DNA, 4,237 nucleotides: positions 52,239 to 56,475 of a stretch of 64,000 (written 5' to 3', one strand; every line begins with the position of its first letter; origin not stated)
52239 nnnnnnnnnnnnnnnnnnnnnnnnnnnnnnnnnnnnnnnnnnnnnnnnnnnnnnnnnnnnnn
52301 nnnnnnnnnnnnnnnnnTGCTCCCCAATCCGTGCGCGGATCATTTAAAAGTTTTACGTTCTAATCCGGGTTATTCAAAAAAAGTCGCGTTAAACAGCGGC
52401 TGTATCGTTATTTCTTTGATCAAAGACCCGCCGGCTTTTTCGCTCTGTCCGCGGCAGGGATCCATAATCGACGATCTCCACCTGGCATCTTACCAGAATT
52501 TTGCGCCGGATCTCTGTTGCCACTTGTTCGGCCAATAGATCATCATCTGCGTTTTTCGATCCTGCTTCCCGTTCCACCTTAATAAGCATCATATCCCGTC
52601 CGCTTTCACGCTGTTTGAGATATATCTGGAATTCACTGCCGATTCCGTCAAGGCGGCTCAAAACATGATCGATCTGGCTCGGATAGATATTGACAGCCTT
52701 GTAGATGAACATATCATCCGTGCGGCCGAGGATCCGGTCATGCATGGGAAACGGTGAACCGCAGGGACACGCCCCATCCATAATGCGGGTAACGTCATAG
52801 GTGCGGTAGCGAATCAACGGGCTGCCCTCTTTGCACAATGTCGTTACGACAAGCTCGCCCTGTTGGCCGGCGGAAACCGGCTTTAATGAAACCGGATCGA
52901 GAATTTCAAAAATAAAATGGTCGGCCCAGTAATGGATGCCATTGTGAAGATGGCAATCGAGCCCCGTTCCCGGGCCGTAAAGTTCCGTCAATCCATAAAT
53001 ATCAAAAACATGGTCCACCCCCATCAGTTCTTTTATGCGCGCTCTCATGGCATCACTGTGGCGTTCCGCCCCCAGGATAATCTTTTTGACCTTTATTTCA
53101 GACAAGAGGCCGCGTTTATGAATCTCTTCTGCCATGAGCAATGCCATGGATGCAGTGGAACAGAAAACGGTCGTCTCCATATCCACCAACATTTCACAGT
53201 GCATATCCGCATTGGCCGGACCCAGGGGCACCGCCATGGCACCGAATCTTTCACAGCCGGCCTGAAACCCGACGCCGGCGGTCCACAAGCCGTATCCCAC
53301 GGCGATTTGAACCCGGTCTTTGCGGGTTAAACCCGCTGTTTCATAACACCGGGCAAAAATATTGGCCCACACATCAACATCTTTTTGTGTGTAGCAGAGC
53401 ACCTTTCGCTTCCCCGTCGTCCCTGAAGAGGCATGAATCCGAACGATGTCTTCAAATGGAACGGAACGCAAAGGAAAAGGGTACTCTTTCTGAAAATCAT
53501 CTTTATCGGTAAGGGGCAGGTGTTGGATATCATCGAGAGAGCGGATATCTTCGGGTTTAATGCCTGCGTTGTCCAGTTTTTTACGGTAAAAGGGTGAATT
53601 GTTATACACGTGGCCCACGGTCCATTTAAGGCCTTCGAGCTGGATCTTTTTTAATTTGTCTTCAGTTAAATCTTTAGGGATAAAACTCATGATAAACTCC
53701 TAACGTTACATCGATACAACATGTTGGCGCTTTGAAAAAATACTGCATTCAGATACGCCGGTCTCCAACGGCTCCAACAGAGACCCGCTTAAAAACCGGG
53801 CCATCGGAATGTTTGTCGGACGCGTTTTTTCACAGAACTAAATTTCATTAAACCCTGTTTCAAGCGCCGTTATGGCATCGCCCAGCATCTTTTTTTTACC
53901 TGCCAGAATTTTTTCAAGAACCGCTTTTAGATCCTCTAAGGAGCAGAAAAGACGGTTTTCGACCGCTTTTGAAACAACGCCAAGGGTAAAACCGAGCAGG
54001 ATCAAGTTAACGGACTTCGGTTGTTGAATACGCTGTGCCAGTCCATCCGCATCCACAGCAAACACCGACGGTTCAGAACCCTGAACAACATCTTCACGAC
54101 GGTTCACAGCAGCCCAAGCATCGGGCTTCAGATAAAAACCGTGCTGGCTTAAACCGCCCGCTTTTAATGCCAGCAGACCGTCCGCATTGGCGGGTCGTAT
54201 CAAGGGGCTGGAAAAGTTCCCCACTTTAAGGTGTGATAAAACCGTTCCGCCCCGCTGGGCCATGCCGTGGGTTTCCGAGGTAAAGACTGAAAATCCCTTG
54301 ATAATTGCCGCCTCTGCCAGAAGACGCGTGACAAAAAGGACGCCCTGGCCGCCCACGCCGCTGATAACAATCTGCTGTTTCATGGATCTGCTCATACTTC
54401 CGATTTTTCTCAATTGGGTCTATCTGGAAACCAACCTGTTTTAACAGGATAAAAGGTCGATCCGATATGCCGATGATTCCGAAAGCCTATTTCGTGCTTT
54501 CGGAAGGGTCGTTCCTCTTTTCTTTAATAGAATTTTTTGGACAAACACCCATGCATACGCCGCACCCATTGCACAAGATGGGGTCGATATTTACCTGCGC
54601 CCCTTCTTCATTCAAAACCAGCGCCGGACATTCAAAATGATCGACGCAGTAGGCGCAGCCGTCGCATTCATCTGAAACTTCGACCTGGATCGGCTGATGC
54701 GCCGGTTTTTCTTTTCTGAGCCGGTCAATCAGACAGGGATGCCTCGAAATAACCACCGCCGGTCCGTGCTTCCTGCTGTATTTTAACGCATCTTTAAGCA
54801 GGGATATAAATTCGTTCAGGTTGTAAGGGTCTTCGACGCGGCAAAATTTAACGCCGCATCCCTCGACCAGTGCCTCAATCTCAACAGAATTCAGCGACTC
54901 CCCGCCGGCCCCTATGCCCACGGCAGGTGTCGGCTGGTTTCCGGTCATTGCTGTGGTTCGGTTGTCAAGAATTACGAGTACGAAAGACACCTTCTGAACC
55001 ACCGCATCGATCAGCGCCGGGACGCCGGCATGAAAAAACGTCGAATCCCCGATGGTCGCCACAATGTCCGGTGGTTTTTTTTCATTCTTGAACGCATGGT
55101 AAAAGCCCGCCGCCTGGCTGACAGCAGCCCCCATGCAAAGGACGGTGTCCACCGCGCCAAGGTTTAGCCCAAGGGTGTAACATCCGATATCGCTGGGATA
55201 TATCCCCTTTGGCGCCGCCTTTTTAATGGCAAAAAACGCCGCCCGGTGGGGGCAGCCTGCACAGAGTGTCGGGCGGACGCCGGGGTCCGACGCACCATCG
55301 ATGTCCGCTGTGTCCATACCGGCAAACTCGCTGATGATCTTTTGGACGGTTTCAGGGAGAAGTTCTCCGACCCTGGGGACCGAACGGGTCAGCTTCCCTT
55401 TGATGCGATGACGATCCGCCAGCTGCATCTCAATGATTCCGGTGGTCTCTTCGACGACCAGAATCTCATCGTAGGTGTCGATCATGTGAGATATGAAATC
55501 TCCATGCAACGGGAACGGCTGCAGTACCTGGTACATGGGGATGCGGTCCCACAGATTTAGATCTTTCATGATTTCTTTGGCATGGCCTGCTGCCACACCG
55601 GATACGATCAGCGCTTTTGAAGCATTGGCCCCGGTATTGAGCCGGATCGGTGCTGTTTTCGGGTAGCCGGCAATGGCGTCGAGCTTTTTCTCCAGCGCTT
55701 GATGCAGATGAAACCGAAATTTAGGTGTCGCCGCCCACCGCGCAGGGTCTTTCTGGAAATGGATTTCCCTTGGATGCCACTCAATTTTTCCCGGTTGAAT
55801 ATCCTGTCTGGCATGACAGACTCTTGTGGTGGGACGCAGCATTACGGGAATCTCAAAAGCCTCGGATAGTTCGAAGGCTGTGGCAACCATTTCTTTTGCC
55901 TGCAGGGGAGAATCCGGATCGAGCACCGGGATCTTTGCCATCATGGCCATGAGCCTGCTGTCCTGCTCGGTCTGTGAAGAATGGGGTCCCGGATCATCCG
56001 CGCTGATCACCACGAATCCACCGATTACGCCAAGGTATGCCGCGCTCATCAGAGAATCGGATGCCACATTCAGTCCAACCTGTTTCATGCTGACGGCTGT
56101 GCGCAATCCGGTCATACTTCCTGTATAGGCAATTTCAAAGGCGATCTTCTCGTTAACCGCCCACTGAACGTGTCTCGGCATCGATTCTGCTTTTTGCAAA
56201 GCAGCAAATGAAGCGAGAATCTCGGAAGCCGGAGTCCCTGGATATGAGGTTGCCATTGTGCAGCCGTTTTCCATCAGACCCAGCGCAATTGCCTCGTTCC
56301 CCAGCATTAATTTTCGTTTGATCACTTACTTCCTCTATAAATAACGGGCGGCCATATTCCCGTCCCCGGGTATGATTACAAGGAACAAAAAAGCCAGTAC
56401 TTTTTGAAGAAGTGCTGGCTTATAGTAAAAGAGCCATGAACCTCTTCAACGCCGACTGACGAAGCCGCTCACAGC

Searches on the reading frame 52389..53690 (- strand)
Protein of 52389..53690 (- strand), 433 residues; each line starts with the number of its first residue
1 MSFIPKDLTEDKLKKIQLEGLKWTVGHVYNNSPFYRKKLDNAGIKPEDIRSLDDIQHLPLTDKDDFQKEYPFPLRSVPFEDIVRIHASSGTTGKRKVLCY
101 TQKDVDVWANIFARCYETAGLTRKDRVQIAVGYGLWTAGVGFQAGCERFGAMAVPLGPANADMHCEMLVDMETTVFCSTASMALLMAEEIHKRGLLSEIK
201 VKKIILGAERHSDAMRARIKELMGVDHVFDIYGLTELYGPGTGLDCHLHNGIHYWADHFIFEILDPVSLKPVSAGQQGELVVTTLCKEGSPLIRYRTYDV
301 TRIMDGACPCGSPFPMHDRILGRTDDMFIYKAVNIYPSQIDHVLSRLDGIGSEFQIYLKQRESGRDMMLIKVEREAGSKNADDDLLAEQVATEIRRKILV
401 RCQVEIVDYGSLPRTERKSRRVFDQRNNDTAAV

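Call 6: search_protein_families(library=pfam, proteins=[window:52389-53690:-])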
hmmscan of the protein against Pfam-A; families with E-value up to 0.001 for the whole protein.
window:52389-53690:- (433 aa): 2 families
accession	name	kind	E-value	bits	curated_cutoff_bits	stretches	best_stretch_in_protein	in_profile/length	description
PF14535.12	AMP-binding_C_2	-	4e-25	88.3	25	1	333-426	2-96/96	AMP-binding enzyme C-terminal domain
PF00501.34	AMP-binding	-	1.6e-14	54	29.9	1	70-283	152-375/384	AMP-binding enzyme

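Call 32: search_protein_families(library=ncbifam, proteins=[window:52389-53690:-])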
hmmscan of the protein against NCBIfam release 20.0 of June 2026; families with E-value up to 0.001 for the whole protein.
window:52389-53690:- (433 aa): 22 families
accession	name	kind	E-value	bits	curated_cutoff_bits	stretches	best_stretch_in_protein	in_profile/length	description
NF041878.1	paak_haloarch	equivalog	1.8e-122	409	700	1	9-426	9-427/427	phenylacetate--CoA ligase PaaK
TIGR02155.1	PA_CoA_ligase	equivalog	1e-117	393.2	646.3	1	8-426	3-422/422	phenylacetate--CoA ligase PaaK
NF045666.1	DVU1553_fam_AMP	equivalog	1.3e-61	208.6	300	1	6-323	16-330/331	DVU_1553 family AMP-dependent CoA ligase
NF053551.1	FlxY_rubin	equivalog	1.2e-55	189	520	1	9-426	5-424/424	flexirubin biosynthesis putative acyl-CoA ligase FlxY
NF041217.1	BagE_FevW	exception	6.5e-41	140.7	800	1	9-416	9-396/424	bagremycin/ferroverdin synthetase BagE/FevW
TIGR03335.1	F390_ftsA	equivalog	1.8e-40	139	458.7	1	13-390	14-397/445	coenzyme F390 synthetase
TIGR02304.1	aden_form_hyp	equivalog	1.8e-14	53.6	251.9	1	85-378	104-383/430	F390 synthetase-related protein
NF005801.1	PRK07656.1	equivalog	1e-09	37.6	657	1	79-242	163-322/500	FadD3 family acyl-CoA ligase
NF041596.1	fum_diaprop_lig_DdaG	equivalog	1.6e-09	37.2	700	1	31-345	13-314/390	fumarate--(S)-2,3-diaminopropanoate ligase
NF005850.0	PRK07768.1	subfamily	5.8e-09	34.7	572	1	320-416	432-530/545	long-chain-fatty-acid--CoA ligase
NF005797.0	PRK07638.1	equivalog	2.4e-07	29.6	518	1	320-419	379-477/487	acyl-CoA synthetase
NF004837.0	PRK06187.1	subfamily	8.7e-07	27.5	476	0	78-239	168-325/531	long-chain-fatty-acid--CoA ligase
NF006624.1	PRK09192.1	subfamily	1e-06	27.4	600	1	320-416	452-547/567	fatty acyl-AMP ligase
TIGR01733.1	AA-adenyl-dom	subfamily_domain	3.2e-05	22.9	317.4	1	85-282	125-324/409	amino acid adenylation domain-containing protein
NF005702.0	PRK07514.1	subfamily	7.2e-05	21.3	558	0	319-393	395-467/506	malonyl-CoA synthase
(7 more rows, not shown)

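Call 58: search_solved_structures(query=window:52389-53690:-, max_evalue=1e-20)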
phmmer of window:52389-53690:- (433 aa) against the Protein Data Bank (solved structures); distinct sequences matched with E-value up to 1e-20: 8.
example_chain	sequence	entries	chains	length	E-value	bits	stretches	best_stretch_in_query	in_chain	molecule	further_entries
4r1l_A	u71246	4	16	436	8.4e-102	344.4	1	8-428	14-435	Phenylacetate-coenzyme A ligase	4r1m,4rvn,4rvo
2y27_A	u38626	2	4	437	2.7e-92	313.1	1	9-427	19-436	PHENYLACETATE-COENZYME A LIGASE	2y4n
2y4o_A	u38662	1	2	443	1.5e-91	310.6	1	9-427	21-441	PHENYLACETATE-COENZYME A LIGASE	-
6hdw_A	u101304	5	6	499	4.1e-49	170.8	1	20-427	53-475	2-hydroxyisobutyryl-CoA synthetase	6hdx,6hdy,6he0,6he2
6wuq_A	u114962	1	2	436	3.4e-30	108.5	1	31-419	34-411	AjiA1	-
9s3l_A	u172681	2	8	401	9e-27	97.2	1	32-328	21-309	Phenylacetate-CoA ligase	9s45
6siw_A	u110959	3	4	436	4.8e-26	94.8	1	31-324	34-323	PaaK-like ligase (AMP-dependent synthetase and ligase) | AMP-dependent synthetase and ligase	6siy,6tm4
6siw_B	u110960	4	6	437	4.8e-26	94.8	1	31-324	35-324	PaaK-like ligase (AMP-dependent synthetase and ligase) | AMP-dependent synthetase and ligase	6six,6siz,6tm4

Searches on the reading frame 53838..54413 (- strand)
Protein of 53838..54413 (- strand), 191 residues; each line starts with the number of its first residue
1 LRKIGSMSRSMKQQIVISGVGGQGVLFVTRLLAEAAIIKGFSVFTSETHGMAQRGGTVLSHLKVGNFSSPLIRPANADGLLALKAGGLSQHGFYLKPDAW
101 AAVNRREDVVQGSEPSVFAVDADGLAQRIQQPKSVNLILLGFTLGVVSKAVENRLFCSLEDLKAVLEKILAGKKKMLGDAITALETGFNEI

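Call 6: search_protein_families(library=pfam, proteins=[window:53838-54413:-])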
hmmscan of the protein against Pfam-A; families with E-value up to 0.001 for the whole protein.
window:53838-54413:- (191 aa): 1 family
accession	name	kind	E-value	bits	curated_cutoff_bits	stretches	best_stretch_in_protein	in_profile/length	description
PF01558.24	POR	-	1.5e-26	94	27.4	1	21-188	1-172/173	Pyruvate ferredoxin/flavodoxin oxidoreductase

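Call 32: search_protein_families(library=ncbifam, proteins=[window:53838-54413:-])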
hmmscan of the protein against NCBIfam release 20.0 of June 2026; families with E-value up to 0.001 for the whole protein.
window:53838-54413:- (191 aa): 23 families
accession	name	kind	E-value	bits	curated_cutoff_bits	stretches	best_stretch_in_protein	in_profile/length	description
NF004916.0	PRK06274.1-2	equivalog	1e-60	204.9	227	1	11-189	1-174/178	indolepyruvate oxidoreductase subunit beta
NF005329.0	PRK06853.2-4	equivalog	1.6e-35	122.8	267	1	13-174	2-157/175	indolepyruvate oxidoreductase subunit beta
NF005323.0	PRK06853.1-3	equivalog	1.9e-27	96.5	238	1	9-84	3-78/197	indolepyruvate oxidoreductase subunit beta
NF005322.0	PRK06853.1-2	equivalog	2.2e-25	89.6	237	1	11-105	4-99/197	indolepyruvate oxidoreductase subunit beta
NF005325.0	PRK06853.1-5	equivalog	1.1e-24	87.2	230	1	11-143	2-153/192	indolepyruvate oxidoreductase subunit beta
NF005328.0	PRK06853.2-2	equivalog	3.9e-24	85.4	240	1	14-130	5-119/192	indolepyruvate oxidoreductase subunit beta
TIGR03334.1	IOR_beta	equivalog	1.7e-22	80.3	205.8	1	14-104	2-92/189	indolepyruvate ferredoxin oxidoreductase subunit beta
NF005324.0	PRK06853.1-4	equivalog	1.3e-20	74.1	222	1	11-148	1-153/196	indolepyruvate oxidoreductase subunit beta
NF004917.0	PRK06274.1-3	equivalog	1e-19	71.3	284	1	11-86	1-77/203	indolepyruvate oxidoreductase subunit beta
NF004918.0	PRK06274.1-4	equivalog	2.7e-18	66.4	278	1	11-99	1-90/202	indolepyruvate oxidoreductase subunit beta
NF005327.0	PRK06853.2-1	equivalog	8.1e-18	64.9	242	1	14-86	5-77/194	indolepyruvate oxidoreductase subunit beta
NF004915.0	PRK06274.1-1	equivalog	4.3e-17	62.2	274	1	11-104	1-95/194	indolepyruvate oxidoreductase subunit beta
NF005326.0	PRK06853.1-6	equivalog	3.3e-12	46.6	348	1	14-96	5-88/202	indolepyruvate oxidoreductase subunit beta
NF009589.0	PRK13030.1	subfamily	4.7e-12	44.4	816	1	10-67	726-783/1170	indolepyruvate ferredoxin oxidoreductase family protein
NF009588.0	PRK13029.1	subfamily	3.6e-11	41.7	952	1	12-67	744-799/1196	indolepyruvate ferredoxin oxidoreductase family protein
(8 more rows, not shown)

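Call 61: find_encoding_contigs(protein=window:53838-54413:-, flank=1500, max_places=3)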
Protein window:53838-54413:- (191 aa): no gene with exactly this product is on record in the collection.
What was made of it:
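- Tried and rejected: Looking it up by exact IorB sequence found nothing (call 61).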

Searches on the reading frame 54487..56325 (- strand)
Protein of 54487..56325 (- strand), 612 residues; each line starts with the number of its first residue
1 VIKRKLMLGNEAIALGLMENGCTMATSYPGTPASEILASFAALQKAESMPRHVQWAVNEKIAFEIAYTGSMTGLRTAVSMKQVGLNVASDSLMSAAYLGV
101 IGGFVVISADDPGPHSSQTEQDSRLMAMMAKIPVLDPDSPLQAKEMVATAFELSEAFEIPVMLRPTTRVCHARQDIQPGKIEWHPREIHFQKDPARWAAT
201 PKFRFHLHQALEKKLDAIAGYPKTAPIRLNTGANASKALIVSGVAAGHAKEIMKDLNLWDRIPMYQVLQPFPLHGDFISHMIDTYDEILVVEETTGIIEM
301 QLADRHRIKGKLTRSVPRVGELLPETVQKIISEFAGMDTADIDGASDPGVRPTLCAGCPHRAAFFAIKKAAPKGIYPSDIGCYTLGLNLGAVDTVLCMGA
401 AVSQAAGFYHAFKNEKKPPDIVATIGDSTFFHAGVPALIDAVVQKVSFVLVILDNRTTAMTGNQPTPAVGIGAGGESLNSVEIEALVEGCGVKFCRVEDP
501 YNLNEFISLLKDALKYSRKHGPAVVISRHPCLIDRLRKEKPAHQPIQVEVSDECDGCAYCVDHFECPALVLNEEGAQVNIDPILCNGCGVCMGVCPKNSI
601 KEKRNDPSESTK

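Call 6: search_protein_families(library=pfam, proteins=[window:54487-56325:-])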
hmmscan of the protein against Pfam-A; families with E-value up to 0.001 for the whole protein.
window:54487-56325:- (612 aa): 5 families
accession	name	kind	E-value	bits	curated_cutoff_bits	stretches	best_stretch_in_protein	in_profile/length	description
PF02775.26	TPP_enzyme_C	-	1e-18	68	21.9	1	393-525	25-149/151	Thiamine pyrophosphate enzyme, C-terminal TPP binding domain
PF01855.24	POR_N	-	1e-09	38.9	27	1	18-201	4-189/231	Pyruvate flavodoxin/ferredoxin oxidoreductase, thiamine diP-bdg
PF13237.11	Fer4_10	-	9.1e-06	26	25.5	2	550-596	5-53/53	4Fe-4S dicluster domain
PF12838.12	Fer4_7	-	7.3e-05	23.6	27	1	554-598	2-51/52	4Fe-4S dicluster domain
PF00037.32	Fer4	-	7.6e-05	22.8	21.1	1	579-601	2-24/24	4Fe-4S binding domain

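Call 8: find_related_loci(query=window:54487-56325:-, collection=genome_contigs, flank=3000)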
Query window:54487-56325:- (612 aa) in genome_contigs; peptide patterns used: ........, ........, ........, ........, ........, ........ (x = any residue, [..] = any of these).
176 stretches matched a pattern; 115 encode a relative of the query (tblastn E <= 1e-3); the best 80 are kept; 80 distinct loci.
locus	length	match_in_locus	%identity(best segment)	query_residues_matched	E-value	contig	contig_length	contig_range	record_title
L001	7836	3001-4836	94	1-612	0e+0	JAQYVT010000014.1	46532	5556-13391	MAG: Desulfobacterales bacterium isolate SF_100_bin76 SF_100_bin.76.orig_100_contig-145_1464, whole genome shotgun seque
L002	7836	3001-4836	93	1-612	0e+0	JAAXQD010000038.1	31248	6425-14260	MAG: Desulfobacterales bacterium isolate MAG-BB-01-B scaffold_127, whole genome shotgun sequence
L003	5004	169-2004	93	1-612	0e+0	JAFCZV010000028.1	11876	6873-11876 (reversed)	MAG: Deltaproteobacteria bacterium isolate AB_1215_Bin_118 AB_1215_Bin_118_scaffold_4442, whole genome shotgun sequence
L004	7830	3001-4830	92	3-612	0e+0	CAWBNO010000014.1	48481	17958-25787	MAG: uncultured delta proteobacterium isolate MFD09779.bin.1.88 genome assembly, contig: contig_27776, whole genome shot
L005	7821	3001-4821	84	3-609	0e+0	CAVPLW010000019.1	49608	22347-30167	MAG: uncultured delta proteobacterium isolate MFD09964.bin.3.171 genome assembly, contig: contig_50995, whole genome sho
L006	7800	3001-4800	84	3-602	0e+0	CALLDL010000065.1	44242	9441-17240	MAG: uncultured Desulfobacterales bacterium isolate N2_Bin_METABAT__2_1 genome assembly, contig: c_000001015017, whole g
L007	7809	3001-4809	83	3-605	0e+0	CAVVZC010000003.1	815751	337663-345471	MAG: uncultured delta proteobacterium isolate MFD03551.bin.1.10 genome assembly, contig: contig_12437, whole genome shot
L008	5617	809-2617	83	3-605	0e+0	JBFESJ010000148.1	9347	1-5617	MAG: Desulfobacterales bacterium isolate Mix_mud06.2021.04.45 k141_3060288_length_9347_cov_9.6539, whole genome shotgun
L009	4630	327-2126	81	3-602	0e+0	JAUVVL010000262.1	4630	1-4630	MAG: Desulfobacteraceae bacterium isolate CSMAG_1163 CSMAG_1163_k127_4011934_length_4630_cov_96.9412, whole genome shotg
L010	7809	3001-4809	81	3-605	0e+0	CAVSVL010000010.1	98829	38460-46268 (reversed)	MAG: uncultured delta proteobacterium isolate MFD05684.bin.2.165 genome assembly, contig: contig_25756, whole genome sho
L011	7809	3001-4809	81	3-605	0e+0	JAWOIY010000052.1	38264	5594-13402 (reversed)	MAG: Desulfobacterales bacterium isolate CWP6-1.bin.108 k191_3056817, whole genome shotgun sequence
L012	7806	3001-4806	81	3-604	0e+0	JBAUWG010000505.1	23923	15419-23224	MAG: Desulfobacterales bacterium isolate MFD09702_ilm_asm_bin26 k127_24456, whole genome shotgun sequence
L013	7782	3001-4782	80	3-596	0e+0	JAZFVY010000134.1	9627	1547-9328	MAG: Desulfobacterales bacterium isolate BS3bin.33 BS3bin.33_134, whole genome shotgun sequence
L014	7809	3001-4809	80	3-605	0e+0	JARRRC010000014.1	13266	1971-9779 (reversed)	MAG: Desulfobacterales bacterium isolate Spart_218_MAG scaffold_2163, whole genome shotgun sequence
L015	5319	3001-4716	83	3-574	0e+0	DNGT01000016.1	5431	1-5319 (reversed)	MAG TPA_asm: Desulfobacteraceae bacterium isolate UBA11574 contig_21936, whole genome shotgun sequence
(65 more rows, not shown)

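Call 32: search_protein_families(library=ncbifam, proteins=[window:54487-56325:-])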
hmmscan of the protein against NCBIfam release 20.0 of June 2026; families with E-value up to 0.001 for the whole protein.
window:54487-56325:- (612 aa): 29 families (the best 25 are shown)
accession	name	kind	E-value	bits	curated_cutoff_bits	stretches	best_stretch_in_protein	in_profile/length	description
TIGR03336.1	IOR_alpha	equivalog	1.6e-191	637.7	650.9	1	4-600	2-595/595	indolepyruvate ferredoxin oxidoreductase subunit alpha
NF009589.0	PRK13030.1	subfamily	4.7e-29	100.7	816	1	81-467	125-546/1170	indolepyruvate ferredoxin oxidoreductase family protein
NF009588.0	PRK13029.1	subfamily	1.9e-19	69.1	952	2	345-466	447-561/1196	indolepyruvate ferredoxin oxidoreductase family protein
TIGR03710.1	OAFO_sf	subfamily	2.4e-14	52.8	482.75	1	4-163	193-356/561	2-oxoacid:acceptor oxidoreductase subunit alpha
NF005507.0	PRK07119.1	subfamily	3.5e-14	52.4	399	1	3-165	3-169/352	3-methyl-2-oxobutanoate dehydrogenase subunit VorB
NF006412.0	PRK08659.1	equivalog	3.4e-12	46.2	411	1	3-179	4-184/378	2-oxoacid:acceptor oxidoreductase subunit alpha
TIGR02700.1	flavo_MJ0208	hypoth_equivalog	1.2e-07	31.2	251.35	1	551-603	147-197/234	dihydromethanopterin reductase (acceptor)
TIGR02179.1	PorD_KorD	subfamily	2.9e-07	30.5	60.05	1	550-604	23-76/78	2-oxoacid:acceptor oxidoreductase, delta subunit, pyruvate/2-ketoisovalerate family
NF041891.1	hdrA_Methbact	equivalog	5.7e-07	28.1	1300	1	548-602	568-620/762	ferredoxin:CoB-CoM heterodisulfide reductase subunit HdrA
NF045874.1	Vhu_polyferre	exception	1.4e-06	27.4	600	1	486-602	67-176/381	F420-non-reducing hydrogenase associated-polyferredoxin VhuB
NF042909.1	FMH_DH_FwdF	exception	3.5e-06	26.4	375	1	531-606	237-317/336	tungsten-dependent formylmethanofuran dehydrogenase subunit FwdF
NF040684.1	PorD_Arch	equivalog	3.7e-06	26.9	120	1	551-605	31-84/85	pyruvate synthase subunit PorD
NF041778.1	hetero_SS_HdrA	equivalog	6.2e-06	24.3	1400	1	552-601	587-634/771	ferredoxin:CoB-CoM heterodisulfide reductase subunit HdrA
NF007202.0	PRK09623.1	equivalog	2.3e-05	24.6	166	1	550-604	49-102/105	3-methyl-2-oxobutanoate dehydrogenase subunit delta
NF058577.1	FdxA_fam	equivalog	3.3e-05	24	65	1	550-598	5-51/52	4Fe-4S ferredoxin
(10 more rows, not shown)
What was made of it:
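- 47437..56325 (-): Regulated operon: iorA (54487-56325), iorB (53838-54413), paaK-like ligase (52389-53690), ABC ATPases (51535-52317 and 50788-51528), Peripla_BP_6 binding protein (49539-50714), permeases (48573-49469 and 47437-48426). Pfam and NCBIfam (calls 6, 32).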
